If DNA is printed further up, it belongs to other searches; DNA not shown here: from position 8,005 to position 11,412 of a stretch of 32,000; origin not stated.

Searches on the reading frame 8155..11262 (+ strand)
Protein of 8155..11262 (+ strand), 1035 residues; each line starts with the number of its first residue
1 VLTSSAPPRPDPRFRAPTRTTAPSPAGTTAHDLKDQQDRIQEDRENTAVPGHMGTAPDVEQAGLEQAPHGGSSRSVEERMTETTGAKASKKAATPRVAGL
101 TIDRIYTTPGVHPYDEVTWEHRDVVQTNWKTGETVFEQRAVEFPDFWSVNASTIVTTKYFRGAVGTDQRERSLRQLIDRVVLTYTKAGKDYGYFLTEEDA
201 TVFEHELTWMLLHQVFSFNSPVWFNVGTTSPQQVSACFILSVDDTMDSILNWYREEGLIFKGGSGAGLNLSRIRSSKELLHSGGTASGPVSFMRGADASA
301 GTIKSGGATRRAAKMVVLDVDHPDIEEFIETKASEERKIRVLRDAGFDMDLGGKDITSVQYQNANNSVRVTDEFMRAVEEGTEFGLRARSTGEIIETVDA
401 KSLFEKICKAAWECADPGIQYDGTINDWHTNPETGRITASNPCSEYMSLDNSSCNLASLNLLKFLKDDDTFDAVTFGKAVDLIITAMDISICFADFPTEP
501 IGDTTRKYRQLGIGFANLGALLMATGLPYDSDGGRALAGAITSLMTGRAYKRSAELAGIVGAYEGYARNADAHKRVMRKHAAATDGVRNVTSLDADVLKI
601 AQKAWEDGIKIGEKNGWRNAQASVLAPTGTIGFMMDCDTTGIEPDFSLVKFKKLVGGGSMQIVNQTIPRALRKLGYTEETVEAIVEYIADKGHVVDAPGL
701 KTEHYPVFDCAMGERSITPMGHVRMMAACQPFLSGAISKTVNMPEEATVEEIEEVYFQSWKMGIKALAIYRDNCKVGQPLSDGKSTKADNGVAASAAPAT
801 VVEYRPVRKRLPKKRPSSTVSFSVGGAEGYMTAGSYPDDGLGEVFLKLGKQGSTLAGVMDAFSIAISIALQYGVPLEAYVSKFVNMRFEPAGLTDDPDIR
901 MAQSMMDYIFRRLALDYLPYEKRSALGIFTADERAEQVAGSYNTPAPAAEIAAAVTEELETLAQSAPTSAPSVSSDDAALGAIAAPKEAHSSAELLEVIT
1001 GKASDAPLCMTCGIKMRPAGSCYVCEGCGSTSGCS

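Call 5: search_protein_families(library=pfam, proteins=[window:8155-11262:+], max_evalue=0.01)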
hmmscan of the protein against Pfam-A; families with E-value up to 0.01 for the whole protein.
window:8155-11262:+ (1035 aa): 4 families
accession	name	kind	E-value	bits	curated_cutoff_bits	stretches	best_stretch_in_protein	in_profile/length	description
PF02867.20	Ribonuc_red_lgC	-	8.8e-146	487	23.9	1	235-770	1-523/523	Ribonucleotide reductase, barrel domain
PF08471.15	Ribonuc_red_2_N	-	2.5e-19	69.8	27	1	131-214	1-103/103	Class II vitamin B12-dependent ribonucleotide reductase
PF12637.14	TSCPD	-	1.1e-11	45.3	22.8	1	828-915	15-86/88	TSCPD domain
PF00317.26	Ribonuc_red_lgN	-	0.00032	21.2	28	1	154-230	10-76/77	Ribonucleotide reductase, all-alpha domain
